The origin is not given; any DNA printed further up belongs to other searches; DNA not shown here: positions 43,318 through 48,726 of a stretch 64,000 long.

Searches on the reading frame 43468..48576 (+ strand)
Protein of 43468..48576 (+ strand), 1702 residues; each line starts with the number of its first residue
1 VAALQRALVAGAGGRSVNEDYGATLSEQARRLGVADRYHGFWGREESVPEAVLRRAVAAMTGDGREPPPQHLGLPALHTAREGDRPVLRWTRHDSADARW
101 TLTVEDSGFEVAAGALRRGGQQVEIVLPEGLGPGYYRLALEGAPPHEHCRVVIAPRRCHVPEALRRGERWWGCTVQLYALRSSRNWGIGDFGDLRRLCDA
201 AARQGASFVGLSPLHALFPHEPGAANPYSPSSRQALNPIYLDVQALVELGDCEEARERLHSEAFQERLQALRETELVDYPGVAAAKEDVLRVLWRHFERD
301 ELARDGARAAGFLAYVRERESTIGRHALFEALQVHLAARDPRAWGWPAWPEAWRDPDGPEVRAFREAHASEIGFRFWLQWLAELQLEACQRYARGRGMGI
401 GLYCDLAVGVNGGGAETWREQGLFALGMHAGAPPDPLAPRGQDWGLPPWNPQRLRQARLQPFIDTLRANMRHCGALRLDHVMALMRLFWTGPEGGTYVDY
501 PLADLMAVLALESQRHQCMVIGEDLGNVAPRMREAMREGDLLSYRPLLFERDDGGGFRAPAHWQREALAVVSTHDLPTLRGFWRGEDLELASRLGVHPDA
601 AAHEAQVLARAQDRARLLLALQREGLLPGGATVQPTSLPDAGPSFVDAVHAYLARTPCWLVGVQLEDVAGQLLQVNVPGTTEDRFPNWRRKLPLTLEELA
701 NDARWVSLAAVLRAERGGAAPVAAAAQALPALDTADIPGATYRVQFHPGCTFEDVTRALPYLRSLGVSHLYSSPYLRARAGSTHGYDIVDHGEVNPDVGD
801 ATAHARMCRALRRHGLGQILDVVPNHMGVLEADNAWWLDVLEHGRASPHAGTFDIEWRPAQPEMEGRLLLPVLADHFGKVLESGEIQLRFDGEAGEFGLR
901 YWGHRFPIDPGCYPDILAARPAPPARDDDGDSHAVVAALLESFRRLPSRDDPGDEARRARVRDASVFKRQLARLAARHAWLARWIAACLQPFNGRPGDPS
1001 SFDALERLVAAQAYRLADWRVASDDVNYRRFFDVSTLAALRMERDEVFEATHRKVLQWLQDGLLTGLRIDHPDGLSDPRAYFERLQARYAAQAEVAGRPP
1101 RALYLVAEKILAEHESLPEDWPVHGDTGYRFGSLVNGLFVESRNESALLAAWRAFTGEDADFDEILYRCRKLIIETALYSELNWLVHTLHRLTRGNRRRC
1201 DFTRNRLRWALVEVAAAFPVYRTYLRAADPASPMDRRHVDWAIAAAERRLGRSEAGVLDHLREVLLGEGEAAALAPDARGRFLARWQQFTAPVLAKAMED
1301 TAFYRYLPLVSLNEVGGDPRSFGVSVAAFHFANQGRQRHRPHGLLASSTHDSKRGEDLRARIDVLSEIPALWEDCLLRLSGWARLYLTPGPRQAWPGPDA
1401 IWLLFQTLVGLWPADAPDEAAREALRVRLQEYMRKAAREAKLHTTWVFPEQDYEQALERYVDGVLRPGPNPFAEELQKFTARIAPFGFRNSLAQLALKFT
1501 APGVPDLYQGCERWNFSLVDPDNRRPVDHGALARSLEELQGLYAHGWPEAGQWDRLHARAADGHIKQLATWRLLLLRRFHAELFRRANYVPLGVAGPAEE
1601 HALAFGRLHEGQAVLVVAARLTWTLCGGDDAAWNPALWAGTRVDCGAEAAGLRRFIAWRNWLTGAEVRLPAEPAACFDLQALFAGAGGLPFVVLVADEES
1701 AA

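Call 68: search_protein_families(library=pfam, proteins=[window:43468-48576:+], max_evalue=0.00001)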
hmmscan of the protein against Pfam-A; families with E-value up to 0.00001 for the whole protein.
window:43468-48576:+ (1702 aa): 3 families
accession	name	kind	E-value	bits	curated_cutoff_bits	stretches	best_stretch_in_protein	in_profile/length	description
PF02446.23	Glyco_hydro_77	-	2e-110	370.3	25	1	175-693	1-460/465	4-alpha-glucanotransferase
PF00128.31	Alpha-amylase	-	5.5e-15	56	22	1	753-829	19-94/446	Alpha amylase, catalytic domain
PF21226.3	MalQ_N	-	8.2e-08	33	24.1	1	74-155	1-91/91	MalQ N-terminal beta sandwich domain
